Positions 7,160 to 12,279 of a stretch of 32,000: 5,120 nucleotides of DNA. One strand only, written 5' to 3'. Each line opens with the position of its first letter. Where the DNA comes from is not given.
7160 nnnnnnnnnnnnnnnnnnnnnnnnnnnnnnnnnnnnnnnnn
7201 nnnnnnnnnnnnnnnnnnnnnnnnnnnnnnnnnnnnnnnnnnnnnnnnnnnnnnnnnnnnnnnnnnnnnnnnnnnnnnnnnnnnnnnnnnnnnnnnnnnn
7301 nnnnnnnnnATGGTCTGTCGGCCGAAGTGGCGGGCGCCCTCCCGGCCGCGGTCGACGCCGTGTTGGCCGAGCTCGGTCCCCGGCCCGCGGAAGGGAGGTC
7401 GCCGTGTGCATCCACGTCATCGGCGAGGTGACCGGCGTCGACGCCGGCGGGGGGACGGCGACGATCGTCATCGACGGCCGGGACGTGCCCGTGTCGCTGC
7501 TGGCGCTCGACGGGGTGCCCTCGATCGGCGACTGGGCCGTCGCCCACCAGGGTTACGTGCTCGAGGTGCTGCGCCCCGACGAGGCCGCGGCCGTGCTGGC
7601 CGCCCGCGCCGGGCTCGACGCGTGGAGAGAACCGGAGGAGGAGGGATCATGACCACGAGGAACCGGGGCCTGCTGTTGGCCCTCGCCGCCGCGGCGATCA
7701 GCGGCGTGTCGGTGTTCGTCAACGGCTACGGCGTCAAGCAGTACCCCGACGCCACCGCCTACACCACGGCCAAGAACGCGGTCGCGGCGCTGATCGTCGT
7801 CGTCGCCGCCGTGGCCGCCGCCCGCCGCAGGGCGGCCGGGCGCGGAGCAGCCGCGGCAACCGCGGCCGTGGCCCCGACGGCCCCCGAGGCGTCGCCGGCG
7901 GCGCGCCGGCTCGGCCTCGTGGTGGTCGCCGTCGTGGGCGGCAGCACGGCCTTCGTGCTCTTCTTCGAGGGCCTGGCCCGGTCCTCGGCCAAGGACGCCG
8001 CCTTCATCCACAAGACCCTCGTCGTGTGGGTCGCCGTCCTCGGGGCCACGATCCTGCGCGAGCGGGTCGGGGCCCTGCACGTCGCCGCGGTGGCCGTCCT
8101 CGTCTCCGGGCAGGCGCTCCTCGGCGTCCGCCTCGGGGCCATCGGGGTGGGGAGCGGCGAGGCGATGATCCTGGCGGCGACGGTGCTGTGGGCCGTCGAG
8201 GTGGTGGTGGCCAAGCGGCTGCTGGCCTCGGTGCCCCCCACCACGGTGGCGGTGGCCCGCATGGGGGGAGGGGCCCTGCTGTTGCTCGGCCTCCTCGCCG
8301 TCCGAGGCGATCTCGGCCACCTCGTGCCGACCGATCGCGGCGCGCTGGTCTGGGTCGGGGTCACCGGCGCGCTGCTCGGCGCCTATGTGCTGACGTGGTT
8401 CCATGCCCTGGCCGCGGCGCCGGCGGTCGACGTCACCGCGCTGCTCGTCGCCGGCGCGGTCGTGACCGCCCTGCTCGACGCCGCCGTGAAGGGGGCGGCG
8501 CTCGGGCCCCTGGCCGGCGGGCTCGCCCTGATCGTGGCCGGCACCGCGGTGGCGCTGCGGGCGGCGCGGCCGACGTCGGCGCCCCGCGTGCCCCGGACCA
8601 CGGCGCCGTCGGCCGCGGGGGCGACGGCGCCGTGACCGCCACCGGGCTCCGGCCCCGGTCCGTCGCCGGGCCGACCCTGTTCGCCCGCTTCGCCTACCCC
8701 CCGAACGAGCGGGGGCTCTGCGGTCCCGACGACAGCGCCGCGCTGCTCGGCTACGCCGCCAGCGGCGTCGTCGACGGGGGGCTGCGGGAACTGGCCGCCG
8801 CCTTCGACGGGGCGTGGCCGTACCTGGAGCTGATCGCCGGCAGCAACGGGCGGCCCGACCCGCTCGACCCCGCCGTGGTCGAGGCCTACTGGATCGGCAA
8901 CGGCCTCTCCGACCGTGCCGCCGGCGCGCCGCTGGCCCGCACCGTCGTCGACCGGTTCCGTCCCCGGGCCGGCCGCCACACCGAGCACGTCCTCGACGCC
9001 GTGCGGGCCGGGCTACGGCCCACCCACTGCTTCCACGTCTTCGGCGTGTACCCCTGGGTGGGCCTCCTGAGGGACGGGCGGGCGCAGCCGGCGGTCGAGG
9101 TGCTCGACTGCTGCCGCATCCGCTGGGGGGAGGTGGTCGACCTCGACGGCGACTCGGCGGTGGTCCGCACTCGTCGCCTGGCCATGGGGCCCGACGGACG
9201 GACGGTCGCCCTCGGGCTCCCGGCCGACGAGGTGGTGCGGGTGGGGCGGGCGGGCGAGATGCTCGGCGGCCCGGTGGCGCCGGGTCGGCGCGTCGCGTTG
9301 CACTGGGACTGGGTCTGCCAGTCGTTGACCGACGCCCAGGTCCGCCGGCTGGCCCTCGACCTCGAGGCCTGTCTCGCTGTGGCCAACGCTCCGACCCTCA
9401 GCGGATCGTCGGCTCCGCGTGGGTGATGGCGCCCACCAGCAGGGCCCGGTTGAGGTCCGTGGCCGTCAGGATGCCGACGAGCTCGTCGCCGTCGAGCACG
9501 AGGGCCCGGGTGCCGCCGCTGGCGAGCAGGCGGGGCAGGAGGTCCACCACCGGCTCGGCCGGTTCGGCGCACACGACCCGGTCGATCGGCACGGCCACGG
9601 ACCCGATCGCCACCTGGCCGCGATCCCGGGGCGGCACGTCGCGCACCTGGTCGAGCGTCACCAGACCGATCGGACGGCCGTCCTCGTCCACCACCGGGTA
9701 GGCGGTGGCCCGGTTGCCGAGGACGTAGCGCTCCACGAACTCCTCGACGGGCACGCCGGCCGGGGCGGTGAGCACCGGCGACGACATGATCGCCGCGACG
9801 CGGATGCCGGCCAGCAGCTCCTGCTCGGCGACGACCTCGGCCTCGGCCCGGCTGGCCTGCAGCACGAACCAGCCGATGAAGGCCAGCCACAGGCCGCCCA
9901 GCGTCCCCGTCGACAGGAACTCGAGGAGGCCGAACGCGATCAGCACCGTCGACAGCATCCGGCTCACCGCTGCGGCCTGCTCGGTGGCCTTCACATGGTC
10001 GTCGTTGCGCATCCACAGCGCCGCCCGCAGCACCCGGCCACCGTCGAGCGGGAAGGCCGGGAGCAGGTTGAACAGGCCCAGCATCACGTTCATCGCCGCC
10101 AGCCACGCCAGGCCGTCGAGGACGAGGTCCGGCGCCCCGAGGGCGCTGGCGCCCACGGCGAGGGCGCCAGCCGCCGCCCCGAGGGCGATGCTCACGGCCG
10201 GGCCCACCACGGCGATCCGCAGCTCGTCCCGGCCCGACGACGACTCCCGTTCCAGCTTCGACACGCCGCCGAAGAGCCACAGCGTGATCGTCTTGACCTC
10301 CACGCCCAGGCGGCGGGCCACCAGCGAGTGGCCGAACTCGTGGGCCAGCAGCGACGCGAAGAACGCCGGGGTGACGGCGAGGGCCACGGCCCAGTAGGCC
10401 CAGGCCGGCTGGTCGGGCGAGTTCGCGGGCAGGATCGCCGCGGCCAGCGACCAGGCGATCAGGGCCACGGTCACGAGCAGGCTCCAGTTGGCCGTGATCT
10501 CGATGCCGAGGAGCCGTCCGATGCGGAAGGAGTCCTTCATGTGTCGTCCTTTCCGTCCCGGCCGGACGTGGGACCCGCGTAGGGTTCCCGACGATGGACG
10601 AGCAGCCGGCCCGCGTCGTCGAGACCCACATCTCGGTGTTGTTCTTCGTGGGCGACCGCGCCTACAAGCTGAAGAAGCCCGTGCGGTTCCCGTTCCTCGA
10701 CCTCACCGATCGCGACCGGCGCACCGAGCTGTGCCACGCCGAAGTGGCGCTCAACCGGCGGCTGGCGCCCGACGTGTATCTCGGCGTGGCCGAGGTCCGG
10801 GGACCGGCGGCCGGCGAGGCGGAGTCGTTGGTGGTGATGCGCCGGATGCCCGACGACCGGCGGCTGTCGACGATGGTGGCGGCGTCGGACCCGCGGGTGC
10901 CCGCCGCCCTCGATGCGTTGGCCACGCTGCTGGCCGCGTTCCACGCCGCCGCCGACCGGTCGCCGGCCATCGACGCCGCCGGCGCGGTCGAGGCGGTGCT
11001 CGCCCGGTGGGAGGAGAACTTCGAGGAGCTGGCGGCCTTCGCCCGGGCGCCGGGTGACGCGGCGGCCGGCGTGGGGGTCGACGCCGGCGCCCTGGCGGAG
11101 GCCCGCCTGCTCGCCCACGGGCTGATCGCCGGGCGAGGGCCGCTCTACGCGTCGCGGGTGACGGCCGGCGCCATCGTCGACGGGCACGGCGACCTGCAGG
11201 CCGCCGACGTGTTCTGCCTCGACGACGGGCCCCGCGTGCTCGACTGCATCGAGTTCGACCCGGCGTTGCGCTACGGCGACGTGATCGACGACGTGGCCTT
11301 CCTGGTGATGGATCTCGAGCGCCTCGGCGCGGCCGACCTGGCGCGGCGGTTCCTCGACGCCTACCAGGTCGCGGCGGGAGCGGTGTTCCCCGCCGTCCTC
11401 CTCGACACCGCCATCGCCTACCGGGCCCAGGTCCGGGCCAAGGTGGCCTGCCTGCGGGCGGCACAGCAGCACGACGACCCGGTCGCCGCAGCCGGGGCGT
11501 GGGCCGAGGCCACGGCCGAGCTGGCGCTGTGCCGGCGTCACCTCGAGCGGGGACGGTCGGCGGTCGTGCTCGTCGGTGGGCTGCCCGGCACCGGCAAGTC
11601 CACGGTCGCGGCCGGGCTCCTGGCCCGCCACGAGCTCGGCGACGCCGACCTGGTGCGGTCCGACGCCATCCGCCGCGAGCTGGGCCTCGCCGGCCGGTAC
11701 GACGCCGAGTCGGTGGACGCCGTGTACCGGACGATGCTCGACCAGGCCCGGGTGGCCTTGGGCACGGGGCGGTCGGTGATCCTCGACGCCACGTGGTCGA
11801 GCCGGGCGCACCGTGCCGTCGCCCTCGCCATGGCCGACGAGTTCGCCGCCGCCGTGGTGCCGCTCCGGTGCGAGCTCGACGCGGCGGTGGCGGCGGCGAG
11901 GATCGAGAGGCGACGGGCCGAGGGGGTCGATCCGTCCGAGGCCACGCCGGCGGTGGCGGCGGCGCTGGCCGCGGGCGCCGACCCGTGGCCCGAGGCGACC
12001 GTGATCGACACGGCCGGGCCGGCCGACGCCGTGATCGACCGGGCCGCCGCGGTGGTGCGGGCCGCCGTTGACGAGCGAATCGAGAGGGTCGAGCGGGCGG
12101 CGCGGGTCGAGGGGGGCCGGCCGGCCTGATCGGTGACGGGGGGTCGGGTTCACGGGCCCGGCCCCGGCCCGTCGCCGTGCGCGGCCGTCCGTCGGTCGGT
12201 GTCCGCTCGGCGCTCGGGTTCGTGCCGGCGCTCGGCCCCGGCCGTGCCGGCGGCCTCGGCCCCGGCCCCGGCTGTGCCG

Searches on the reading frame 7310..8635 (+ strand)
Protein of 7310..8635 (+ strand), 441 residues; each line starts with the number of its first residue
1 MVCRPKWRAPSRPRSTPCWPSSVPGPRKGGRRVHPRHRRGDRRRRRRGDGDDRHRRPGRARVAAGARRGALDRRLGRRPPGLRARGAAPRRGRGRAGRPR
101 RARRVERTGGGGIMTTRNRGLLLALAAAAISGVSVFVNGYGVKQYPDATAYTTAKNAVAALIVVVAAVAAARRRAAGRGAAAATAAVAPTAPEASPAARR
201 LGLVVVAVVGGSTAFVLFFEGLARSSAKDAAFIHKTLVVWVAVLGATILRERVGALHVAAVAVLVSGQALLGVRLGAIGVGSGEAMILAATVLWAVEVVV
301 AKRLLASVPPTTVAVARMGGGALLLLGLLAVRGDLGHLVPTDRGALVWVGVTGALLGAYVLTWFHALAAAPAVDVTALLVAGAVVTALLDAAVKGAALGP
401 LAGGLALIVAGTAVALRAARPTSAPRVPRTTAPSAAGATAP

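Call 68: search_protein_families(library=pfam, proteins=[window:7310-8635:+], max_evalue=0.0001)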
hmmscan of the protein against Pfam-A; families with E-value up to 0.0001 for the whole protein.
window:7310-8635:+ (441 aa): 1 family
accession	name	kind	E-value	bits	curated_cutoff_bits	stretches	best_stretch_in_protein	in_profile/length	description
PF00892.27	EamA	-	7.2e-23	81.8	28.2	2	119-271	2-133/135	EamA-like transporter family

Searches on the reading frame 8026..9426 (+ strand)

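Call 68: search_protein_families(library=pfam, proteins=[window:8026-9426:+], max_evalue=0.0001)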
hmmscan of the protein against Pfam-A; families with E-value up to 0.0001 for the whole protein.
window:8026-9426:+ (466 aa): 1 family
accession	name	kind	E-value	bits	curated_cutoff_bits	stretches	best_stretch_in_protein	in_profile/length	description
PF19927.4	DUF6390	-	2.7e-79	266.5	25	1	213-455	3-239/244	Family of unknown function (DUF6390)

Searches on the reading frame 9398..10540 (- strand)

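Call 9: search_protein_families(library=pfam, proteins=[window:9398-10540:-])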
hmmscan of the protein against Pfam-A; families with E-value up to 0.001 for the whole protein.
window:9398-10540:- (380 aa): 2 families
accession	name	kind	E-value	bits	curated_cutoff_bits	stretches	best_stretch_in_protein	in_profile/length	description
PF02163.28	Peptidase_M50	-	1.3e-22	80.6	27.2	2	144-200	163-219/221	Peptidase family M50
PF00571.33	CBS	-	2.4e-17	63.4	24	2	248-301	1-53/57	CBS domain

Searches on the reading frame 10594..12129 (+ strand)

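Call 9: search_protein_families(library=pfam, proteins=[window:10594-12129:+])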
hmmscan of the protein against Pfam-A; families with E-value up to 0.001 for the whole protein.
window:10594-12129:+ (511 aa): 2 families
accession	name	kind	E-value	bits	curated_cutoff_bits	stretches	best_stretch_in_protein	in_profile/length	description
PF13671.12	AAA_33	-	1.9e-24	87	27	1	324-462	1-140/143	AAA domain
PF13238.12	AAA_18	-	4.3e-05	24.4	29.4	1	325-446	1-117/128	AAA domain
